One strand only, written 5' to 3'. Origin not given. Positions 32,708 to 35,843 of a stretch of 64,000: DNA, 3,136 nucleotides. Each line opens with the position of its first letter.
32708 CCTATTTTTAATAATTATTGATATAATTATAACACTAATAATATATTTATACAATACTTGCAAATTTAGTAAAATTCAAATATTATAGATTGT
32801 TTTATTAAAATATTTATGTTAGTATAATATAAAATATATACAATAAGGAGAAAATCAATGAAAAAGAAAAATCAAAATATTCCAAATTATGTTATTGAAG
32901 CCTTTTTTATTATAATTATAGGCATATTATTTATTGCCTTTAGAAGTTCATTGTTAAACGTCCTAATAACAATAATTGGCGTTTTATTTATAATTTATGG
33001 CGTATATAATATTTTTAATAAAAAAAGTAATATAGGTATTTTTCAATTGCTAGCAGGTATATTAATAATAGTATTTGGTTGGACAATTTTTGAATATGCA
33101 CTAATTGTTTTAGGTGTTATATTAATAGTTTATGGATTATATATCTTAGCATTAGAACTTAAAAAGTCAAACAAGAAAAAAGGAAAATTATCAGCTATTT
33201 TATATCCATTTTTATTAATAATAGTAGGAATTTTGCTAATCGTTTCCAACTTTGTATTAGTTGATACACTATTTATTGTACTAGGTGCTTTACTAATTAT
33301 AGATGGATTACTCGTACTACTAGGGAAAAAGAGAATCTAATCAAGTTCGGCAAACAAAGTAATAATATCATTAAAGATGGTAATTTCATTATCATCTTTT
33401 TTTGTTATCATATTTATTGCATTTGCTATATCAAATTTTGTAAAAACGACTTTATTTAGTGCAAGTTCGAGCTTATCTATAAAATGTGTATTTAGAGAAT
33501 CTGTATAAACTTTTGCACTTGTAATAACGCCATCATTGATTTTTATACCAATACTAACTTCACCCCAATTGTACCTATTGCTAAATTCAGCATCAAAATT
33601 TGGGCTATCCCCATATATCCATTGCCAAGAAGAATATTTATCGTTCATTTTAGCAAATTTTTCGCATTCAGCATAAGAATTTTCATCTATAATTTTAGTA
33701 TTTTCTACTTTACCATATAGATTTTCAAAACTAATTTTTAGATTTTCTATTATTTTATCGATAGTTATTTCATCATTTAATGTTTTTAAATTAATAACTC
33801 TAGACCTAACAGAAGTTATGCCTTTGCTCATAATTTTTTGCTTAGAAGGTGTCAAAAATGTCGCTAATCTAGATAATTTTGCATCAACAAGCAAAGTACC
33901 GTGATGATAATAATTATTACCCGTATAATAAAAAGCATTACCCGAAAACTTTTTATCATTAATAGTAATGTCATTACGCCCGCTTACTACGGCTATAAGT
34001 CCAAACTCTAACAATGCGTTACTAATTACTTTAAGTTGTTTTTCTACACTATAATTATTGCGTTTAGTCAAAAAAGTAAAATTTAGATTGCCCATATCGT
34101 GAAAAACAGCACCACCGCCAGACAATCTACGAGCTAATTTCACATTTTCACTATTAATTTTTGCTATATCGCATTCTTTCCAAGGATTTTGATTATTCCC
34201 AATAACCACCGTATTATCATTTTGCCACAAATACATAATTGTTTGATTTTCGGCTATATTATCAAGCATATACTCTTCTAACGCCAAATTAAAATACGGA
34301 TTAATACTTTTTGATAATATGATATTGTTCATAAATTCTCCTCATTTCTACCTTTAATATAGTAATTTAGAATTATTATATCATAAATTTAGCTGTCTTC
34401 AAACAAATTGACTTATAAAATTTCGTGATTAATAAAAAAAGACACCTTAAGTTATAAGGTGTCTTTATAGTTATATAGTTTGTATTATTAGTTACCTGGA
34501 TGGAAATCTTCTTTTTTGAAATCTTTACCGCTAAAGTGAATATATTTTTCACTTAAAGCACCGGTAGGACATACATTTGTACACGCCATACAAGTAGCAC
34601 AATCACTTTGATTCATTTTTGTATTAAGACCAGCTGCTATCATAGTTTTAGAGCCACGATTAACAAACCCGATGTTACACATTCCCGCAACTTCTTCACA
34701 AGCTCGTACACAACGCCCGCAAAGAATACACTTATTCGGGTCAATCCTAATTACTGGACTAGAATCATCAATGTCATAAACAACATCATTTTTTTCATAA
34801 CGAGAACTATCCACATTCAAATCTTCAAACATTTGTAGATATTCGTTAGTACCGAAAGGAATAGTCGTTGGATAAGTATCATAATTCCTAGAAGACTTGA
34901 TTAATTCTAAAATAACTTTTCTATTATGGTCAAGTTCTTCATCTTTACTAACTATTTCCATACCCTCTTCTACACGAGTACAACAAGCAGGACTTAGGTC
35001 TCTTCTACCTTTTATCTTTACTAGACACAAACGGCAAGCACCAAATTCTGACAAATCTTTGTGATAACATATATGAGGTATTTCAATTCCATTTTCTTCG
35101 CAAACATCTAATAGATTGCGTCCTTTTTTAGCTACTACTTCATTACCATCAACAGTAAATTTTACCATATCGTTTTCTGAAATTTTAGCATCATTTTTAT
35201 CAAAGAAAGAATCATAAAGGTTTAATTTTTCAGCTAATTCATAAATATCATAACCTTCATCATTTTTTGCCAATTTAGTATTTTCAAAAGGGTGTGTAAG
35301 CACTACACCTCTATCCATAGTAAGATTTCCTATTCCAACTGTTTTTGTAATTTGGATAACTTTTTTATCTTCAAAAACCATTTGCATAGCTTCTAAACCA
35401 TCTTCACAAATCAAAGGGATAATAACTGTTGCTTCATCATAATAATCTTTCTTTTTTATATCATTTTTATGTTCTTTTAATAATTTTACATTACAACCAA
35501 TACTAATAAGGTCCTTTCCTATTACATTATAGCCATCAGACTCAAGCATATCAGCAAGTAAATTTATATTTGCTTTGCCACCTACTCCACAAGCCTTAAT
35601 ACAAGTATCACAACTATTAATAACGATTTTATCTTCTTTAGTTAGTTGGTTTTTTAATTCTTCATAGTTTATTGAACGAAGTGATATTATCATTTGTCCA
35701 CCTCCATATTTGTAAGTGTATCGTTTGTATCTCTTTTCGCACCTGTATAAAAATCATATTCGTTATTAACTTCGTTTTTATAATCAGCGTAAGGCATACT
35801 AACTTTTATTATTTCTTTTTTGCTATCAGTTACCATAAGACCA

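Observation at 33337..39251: Candidate undescribed lipoyl-carrier redox system: NuoE/NuoF/NuoG-N-type NADH module + two novel Cys domains, divergent from AhpD-like CxxC protein + free lipoyl-type domain, with LplA alongside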

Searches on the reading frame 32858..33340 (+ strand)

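Call 3: search_protein_families(library=pfam, proteins=[window:32858-33340:+], max_evalue=0.01)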
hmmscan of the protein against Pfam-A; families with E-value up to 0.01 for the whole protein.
window:32858-33340:+ (160 aa): 3 families
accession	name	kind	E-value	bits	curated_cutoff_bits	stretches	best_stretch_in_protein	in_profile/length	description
PF03729.18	DUF308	-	1.3e-09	38.6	25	2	14-78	2-72/73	Short repeat of unknown function (DUF308)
PF22570.1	LiaF-TM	-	0.0047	18.2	27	0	15-98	3-92/98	LiaF transmembrane domain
PF20966.2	MASE6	-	0.0078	16.7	27.4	0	28-69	7-49/170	MASE6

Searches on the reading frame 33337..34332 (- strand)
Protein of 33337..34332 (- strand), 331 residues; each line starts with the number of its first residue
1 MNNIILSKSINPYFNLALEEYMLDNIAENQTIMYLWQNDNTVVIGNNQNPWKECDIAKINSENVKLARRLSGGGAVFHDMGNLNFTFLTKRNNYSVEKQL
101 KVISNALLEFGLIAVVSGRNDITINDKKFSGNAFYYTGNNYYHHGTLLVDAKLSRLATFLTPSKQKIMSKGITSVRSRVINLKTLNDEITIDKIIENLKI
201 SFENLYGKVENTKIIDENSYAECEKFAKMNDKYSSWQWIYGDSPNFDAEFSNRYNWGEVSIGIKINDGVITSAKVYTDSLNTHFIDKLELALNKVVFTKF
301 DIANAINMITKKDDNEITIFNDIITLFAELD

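Call 3: search_protein_families(library=pfam, proteins=[window:33337-34332:-], max_evalue=0.01)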
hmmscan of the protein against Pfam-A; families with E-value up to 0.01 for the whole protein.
window:33337-34332:- (331 aa): 3 families
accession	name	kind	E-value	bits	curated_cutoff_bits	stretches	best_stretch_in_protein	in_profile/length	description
PF21948.1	LplA-B_cat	-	8.4e-63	212.4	27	1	11-202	1-199/200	Lipoyl protein ligase A/B catalytic domain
PF10437.14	Lip_prot_lig_C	-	8.5e-14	51.7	24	1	243-313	1-71/85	Bacterial lipoate protein ligase C-terminus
PF03099.24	BPL_LplA_LipB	-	2.7e-07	31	21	1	47-150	9-131/133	Biotin/lipoate A/B protein ligase family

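Call 4: search_protein_families(library=ncbifam, proteins=[window:33337-34332:-], max_evalue=0.01)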
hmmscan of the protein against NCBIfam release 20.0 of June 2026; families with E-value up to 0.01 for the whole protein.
window:33337-34332:- (331 aa): 6 families
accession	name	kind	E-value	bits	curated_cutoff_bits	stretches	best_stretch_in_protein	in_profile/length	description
TIGR00545.2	lipoyltrans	equivalog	4.4e-106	354.6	280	1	4-318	3-318/328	lipoate--protein ligase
NF053790.1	LplA_LipA_fuse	exception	4.8e-60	203.8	800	1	11-309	14-306/606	bifunctional lipoate--protein ligase/lipoyl synthase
NF053751.1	LplAB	exception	1.8e-23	83.1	550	1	3-239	101-344/348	lipoate-protein ligase LplAB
NF053750.1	LplA_large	exception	7.8e-22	77.9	480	1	30-238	32-244/248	lipoate-protein ligase large subunit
NF053589.1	OctGcvHOcttfase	equivalog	0.00047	19.7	400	1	28-96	43-113/276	octanoyl-[GcvH]:protein N-octanoyltransferase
NF041201.1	recomb_XisF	equivalog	0.0026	16.8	375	1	153-233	360-441/465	fdxN element excision recombinase XisF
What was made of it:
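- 33337..34332 (-): lplA, lipoate-protein ligase (331 aa). It has its own promoter-like site and follows a terminator-like hairpin. TIGR00545 equivalog scores 354.6 bits (cutoff 280); PF21948 plus PF10437 (calls 3, 4).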

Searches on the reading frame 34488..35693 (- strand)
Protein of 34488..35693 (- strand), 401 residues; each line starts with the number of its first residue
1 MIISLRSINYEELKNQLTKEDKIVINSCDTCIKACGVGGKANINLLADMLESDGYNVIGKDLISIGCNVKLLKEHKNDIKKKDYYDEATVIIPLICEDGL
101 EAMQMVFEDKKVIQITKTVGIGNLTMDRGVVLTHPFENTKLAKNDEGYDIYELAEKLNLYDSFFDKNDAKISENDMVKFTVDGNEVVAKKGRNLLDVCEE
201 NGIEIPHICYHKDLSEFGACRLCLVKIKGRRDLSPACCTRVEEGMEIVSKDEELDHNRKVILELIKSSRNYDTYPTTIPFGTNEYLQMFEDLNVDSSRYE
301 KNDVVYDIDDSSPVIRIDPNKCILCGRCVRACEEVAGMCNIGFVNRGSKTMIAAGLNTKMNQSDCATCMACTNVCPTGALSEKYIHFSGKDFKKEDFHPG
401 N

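Call 3: search_protein_families(library=pfam, proteins=[window:34488-35693:-], max_evalue=0.01)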
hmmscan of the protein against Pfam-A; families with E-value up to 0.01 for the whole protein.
window:34488-35693:- (401 aa): 14 families
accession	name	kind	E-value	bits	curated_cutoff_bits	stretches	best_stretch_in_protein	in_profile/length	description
PF13510.11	Fer2_4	-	9.9e-21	74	22.8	1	175-250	2-80/82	2Fe-2S iron-sulfur cluster binding domain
PF00037.32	Fer4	-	2.4e-10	40.2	21.1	2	316-333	2-19/24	4Fe-4S binding domain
PF22117.2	Fer4_Nqo3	-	2.5e-10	40.8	27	1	313-380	2-66/67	NADH-quinone oxidoreductase subunit 3, ferredoxin-like domain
PF12838.12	Fer4_7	-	7.1e-09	36.4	27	1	321-379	1-52/52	4Fe-4S dicluster domain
PF12837.12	Fer4_6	-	1.1e-08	35.1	25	2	314-334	1-21/24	4Fe-4S binding domain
PF13237.11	Fer4_10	-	1.3e-08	35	25.5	1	315-376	2-53/53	4Fe-4S dicluster domain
PF13484.11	Fer4_16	-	1.3e-07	32.7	30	1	365-383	2-20/66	4Fe-4S double cluster binding domain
PF14697.11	Fer4_21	-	6.7e-07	29.8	35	1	316-378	2-55/59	4Fe-4S dicluster domain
PF13187.11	Fer4_9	-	1.2e-06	28.9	27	1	321-379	1-51/52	4Fe-4S dicluster domain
PF12797.12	Fer4_2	-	6e-06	26.3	24.5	1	314-332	2-20/22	4Fe-4S binding domain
PF13183.11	Fer4_8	-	7.2e-05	23.7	27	1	320-378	3-67/68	4Fe-4S dicluster domain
PF12800.12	Fer4_4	-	0.00027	21.5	24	0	319-333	1-15/17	4Fe-4S binding domain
PF13459.11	Fer4_15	-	0.0004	21.5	22.4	1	315-337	1-23/66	4Fe-4S single cluster domain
PF17179.9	Fer4_22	-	0.0023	19.2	27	0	316-334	75-93/95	4Fe-4S dicluster domain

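Call 4: search_protein_families(library=ncbifam, proteins=[window:34488-35693:-], max_evalue=0.01)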
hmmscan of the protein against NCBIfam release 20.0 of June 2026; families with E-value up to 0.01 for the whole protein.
window:34488-35693:- (401 aa): 33 families (the best 25 are shown)
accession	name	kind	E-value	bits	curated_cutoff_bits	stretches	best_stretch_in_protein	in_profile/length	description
NF005745.0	PRK07569.1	equivalog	9.4e-52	175.7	333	1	177-384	4-211/238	bidirectional hydrogenase complex protein HoxU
NF040763.1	FeFe_hydrog_A6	exception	9.2e-51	172.9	765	1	177-383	1-208/571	NADH-dependent [FeFe] hydrogenase, group A6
TIGR01973.1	NuoG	equivalog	6.9e-37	127.5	470.05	1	180-392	2-210/606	NADH-quinone oxidoreductase subunit NuoG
NF040762.1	Hydr_FeFe_Clost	exception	5.7e-36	124.3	900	1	179-383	3-207/572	ferredoxin hydrogenase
NF006305.0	PRK08493.1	equivalog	3.4e-29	101.5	591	1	176-387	1-228/819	NADH-quinone oxidoreductase subunit G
NF005895.0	PRK07860.1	equivalog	2.1e-25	88.9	802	1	166-391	7-231/811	NADH-quinone oxidoreductase subunit G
NF009454.0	PRK12814.1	equivalog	1.8e-24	86.1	916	1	176-265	3-92/657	putative NADPH-dependent glutamate synthase small subunit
TIGR02512.1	FeFe_hydrog_A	subfamily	3.4e-14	52.5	405.95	1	315-383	2-70/375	[FeFe] hydrogenase, group A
NF006183.0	PRK08318.1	equivalog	1e-07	31.1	335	1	314-387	336-402/422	NAD-dependent dihydropyrimidine dehydrogenase subunit PreA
NF058577.1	FdxA_fam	equivalog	1.1e-06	28.8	65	1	362-382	6-26/52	4Fe-4S ferredoxin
NF042909.1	FMH_DH_FwdF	exception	1.4e-06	27.7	375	1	315-381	94-156/336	tungsten-dependent formylmethanofuran dehydrogenase subunit FwdF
TIGR01944.1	rnfB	subfamily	0.00013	21.5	68.7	1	278-382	74-162/190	RnfABCDGE type electron transport complex subunit B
NF003475.0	PRK05113.1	equivalog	0.00016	21.6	203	1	276-383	72-163/190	electron transport complex subunit RsxB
NF004540.0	PRK05888.2-1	equivalog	0.00018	21.1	215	1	314-381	38-104/139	NADH-quinone oxidoreductase subunit NuoI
TIGR02494.1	PFLE_PFLC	subfamily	0.00022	20.6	174.35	1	315-381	43-98/293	glycyl-radical enzyme activating protein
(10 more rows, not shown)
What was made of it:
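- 34488..35693 (-): 401-aa subunit. It has a MetV-N-like domain (residues 1-165; conserved C28, C31, C35, C67, C96), a NuoG/HydA-type [2Fe-2S] (residues 175-250) and 2x[4Fe-4S] (residues 313-384). The His-ligated [4Fe-4S] motif has been lost in this genome only. Pfam and NCBIfam (calls 3, 4).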

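Call 24: search_solved_structures(query=window:34488-35693:-, max_evalue=0.00001)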
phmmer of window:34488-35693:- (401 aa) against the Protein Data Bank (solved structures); distinct sequences matched with E-value up to 0.00001: 70 (the best 60 are shown).
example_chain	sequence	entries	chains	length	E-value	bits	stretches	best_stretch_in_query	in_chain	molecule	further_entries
8a6t_A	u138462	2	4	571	6.1e-44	153.5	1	175-383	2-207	Electron bifurcating hydrogenase subunit HydA1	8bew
7t2r_A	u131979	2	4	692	1.7e-38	135.6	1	177-390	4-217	NiFe hydrogenase subunit A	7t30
7p5h_A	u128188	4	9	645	8.5e-38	133.3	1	178-382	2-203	Fe-hydrogenase, subunit alpha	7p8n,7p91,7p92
9bov_A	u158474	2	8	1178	2.4e-37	131.8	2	176-276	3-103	Molybdopterin oxidoreductase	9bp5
7q4v_A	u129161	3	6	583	9.3e-35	123.2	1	177-383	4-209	Iron hydrogenase HydA1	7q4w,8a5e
8oh5_C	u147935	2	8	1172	5.1e-32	114.2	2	309-387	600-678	Formate dehydrogenase-O, major subunit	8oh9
6tg9_A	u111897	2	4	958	2.4e-30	108.7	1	174-390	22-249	Formate dehydrogenase subunit alpha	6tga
9wxb_B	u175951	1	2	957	7.8e-30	107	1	177-389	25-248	Formate dehydrogenase alpha subunit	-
6zk9_3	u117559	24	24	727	1.3e-26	96.4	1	173-392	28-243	NADH:ubiquinone oxidoreductase core subunit S1 | NADH-ubiquinone oxidoreductase 75 kDa subunit, mitochondrial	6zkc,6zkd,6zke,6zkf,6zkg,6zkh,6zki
7qsd_G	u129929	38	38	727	1.3e-26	96.4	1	173-392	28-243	NADH-ubiquinone oxidoreductase 75 kDa subunit, mitochondrial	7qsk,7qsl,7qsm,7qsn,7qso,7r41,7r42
5lnk_3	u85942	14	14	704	1.7e-26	96.1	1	174-392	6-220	Mitochondrial complex I, 75 kDa subunit | NADH:ubiquinone oxidoreductase core subunit S1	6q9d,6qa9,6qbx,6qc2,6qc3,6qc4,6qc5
5o31_G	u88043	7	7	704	1.7e-26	96.1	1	174-392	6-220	NADH-ubiquinone oxidoreductase 75 kDa subunit, mitochondrial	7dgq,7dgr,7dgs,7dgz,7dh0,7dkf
7vxu_M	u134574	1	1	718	1.8e-26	95.9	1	174-392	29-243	NADH-ubiquinone oxidoreductase 75 kDa subunit, mitochondrial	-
5gpn_Y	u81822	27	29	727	1.9e-26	95.9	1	174-392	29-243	NADH-ubiquinone oxidoreductase 75 kDa subunit | NADH-ubiquinone oxidoreductase 75 kDa subunit, mitochondrial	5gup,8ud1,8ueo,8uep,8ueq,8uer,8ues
7ak5_G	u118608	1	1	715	2e-26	95.8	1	174-392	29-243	NADH-ubiquinone oxidoreductase 75 kDa subunit, mitochondrial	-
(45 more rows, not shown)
